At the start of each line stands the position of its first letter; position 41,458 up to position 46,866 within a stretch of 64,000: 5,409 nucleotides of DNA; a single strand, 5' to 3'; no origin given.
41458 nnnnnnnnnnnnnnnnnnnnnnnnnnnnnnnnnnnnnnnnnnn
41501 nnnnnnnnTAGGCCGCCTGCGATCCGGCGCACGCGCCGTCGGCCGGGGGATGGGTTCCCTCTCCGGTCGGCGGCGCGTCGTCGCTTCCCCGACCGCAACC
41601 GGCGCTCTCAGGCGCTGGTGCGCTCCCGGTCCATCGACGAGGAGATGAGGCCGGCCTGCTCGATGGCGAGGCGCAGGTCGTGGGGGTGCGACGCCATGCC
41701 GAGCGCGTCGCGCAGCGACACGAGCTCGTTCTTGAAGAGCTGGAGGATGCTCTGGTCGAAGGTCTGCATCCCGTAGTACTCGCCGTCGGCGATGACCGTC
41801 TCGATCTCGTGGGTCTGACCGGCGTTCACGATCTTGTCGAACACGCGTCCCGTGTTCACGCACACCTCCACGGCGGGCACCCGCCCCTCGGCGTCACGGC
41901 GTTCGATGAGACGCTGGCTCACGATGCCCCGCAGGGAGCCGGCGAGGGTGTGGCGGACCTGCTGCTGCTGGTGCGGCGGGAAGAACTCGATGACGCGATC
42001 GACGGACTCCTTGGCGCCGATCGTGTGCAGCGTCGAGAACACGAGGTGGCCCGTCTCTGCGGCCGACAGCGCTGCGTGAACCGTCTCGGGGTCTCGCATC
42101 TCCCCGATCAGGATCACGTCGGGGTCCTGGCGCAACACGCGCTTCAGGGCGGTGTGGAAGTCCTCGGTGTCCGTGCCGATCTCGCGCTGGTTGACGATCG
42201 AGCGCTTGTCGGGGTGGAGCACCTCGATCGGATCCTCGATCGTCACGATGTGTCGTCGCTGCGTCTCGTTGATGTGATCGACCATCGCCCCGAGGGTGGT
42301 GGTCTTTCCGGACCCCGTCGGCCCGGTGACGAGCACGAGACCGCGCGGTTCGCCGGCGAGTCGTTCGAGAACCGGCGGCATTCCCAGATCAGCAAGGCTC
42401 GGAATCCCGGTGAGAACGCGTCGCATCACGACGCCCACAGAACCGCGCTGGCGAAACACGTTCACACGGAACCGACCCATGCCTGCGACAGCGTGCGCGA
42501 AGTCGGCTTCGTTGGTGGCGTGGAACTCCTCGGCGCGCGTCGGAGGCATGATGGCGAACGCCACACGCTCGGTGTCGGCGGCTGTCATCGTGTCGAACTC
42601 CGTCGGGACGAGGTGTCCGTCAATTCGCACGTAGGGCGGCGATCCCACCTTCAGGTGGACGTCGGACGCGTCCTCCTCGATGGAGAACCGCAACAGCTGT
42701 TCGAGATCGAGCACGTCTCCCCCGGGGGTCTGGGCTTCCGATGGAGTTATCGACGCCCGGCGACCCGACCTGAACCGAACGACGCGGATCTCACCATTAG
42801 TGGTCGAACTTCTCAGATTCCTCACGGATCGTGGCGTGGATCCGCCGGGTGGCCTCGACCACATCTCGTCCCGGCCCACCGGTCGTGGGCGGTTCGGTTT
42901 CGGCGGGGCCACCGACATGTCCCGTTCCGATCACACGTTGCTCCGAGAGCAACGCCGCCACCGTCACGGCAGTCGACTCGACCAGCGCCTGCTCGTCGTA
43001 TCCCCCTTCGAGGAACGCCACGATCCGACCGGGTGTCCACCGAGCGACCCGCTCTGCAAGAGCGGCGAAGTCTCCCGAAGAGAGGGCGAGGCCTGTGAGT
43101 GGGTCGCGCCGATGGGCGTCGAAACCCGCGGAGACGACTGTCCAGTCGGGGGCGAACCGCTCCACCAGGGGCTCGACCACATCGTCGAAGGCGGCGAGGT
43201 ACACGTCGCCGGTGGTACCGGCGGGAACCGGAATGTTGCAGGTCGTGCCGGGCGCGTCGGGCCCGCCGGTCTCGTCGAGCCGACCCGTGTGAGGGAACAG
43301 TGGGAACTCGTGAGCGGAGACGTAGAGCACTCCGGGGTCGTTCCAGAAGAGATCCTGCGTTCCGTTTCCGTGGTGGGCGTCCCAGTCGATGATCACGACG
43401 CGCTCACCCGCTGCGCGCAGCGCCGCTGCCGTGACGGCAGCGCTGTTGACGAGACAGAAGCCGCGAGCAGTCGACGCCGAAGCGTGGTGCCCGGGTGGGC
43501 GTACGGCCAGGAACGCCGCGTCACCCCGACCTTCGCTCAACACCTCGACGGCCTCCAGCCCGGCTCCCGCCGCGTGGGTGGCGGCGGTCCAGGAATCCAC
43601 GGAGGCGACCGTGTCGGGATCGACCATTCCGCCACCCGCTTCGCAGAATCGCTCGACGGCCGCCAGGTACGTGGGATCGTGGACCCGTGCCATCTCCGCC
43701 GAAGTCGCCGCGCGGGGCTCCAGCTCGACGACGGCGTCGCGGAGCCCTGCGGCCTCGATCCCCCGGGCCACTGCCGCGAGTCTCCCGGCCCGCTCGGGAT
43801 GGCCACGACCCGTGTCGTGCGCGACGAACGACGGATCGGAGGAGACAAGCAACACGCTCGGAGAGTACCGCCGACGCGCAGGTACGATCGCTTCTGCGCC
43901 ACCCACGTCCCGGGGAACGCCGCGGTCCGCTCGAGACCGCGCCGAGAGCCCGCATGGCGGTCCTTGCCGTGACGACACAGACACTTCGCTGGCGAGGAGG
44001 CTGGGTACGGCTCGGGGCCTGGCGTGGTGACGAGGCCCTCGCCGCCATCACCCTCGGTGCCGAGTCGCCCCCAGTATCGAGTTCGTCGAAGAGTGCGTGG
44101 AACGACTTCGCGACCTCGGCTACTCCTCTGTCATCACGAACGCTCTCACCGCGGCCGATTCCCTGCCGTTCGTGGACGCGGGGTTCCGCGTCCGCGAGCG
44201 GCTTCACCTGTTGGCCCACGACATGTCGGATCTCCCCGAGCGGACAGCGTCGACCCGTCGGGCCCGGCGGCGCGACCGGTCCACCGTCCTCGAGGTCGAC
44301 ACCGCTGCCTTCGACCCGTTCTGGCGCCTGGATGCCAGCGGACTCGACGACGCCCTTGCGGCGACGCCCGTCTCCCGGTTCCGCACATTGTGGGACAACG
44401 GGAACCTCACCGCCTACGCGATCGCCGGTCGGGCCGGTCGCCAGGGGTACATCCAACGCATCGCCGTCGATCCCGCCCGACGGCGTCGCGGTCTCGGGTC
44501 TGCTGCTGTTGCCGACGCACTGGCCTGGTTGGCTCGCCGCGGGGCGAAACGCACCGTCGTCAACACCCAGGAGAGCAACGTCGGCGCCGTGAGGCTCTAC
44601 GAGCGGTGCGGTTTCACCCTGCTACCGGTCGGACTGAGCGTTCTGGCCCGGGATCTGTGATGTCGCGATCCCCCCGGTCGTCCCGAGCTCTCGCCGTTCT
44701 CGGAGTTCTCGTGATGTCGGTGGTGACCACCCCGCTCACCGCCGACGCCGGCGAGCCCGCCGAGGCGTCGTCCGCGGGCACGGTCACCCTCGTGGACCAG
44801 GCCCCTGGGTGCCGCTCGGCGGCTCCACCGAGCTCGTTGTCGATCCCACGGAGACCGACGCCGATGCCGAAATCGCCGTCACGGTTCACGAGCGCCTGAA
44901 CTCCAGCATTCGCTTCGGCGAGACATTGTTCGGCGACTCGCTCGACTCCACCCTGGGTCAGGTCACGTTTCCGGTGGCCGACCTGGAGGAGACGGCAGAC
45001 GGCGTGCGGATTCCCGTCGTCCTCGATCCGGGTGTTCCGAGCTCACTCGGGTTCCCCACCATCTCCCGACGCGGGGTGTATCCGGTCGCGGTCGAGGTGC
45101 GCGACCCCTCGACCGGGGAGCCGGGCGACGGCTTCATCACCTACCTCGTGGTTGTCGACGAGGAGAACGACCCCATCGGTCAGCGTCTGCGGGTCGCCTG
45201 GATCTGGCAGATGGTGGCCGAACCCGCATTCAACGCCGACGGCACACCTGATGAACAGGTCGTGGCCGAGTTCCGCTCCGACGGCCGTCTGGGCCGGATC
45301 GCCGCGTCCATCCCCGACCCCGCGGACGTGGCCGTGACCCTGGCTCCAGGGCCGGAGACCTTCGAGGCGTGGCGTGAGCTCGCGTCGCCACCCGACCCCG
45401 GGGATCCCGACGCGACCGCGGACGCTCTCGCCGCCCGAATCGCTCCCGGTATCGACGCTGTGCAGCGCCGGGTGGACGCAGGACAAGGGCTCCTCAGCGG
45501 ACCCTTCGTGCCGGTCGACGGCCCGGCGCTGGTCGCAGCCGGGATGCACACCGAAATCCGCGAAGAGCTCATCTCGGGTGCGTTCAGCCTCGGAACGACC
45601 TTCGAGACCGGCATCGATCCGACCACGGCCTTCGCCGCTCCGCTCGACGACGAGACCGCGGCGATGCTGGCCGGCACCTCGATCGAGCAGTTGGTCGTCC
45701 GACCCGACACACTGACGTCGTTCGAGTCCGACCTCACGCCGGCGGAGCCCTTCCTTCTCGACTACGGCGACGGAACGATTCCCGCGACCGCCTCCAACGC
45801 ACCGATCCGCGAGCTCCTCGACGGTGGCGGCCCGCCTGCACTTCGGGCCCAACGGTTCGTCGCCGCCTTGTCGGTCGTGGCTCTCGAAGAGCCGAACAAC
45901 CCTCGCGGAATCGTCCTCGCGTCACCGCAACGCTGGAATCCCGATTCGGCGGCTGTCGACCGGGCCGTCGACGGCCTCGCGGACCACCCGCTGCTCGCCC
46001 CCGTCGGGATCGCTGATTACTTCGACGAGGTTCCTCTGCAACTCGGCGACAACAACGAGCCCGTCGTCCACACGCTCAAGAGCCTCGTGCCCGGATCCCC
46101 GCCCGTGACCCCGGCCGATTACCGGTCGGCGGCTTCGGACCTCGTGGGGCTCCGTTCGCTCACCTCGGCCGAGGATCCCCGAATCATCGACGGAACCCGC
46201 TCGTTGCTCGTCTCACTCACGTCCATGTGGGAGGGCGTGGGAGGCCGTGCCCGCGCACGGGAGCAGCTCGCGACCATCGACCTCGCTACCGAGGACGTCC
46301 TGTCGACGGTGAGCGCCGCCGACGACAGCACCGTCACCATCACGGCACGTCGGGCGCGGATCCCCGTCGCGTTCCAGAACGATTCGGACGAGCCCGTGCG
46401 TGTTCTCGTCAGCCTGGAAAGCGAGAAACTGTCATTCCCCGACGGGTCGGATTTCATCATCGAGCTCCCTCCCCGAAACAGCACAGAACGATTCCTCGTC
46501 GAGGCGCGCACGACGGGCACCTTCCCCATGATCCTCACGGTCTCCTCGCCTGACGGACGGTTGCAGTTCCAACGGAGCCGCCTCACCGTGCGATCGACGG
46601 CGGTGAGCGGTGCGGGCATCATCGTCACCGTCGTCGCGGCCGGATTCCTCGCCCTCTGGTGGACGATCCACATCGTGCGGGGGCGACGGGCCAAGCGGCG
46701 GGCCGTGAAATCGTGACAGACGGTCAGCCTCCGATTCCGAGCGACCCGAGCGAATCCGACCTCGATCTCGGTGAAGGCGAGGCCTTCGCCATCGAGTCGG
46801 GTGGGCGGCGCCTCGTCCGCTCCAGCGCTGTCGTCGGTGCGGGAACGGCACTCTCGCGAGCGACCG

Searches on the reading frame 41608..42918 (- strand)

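Call 60: search_protein_families(library=pfam, proteins=[window:41608-42918:-], max_evalue=0.000001)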
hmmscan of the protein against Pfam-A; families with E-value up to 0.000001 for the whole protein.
window:41608-42918:- (436 aa): 1 family
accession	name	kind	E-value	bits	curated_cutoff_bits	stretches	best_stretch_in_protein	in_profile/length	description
PF00437.27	T2SSE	-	1.3e-48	166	24.9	1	74-347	14-287/370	Type II/IV secretion system protein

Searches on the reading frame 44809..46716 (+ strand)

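Call 50: search_protein_families(library=pfam, proteins=[window:44809-46716:+], max_evalue=0.00001)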
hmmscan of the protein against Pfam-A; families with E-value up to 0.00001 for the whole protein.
window:44809-46716:+ (635 aa): 1 family
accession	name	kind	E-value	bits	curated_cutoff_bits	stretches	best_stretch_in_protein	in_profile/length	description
PF19516.4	DUF6049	-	6.6e-20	71.7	30.1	1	343-624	409-702/708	Family of unknown function (DUF6049)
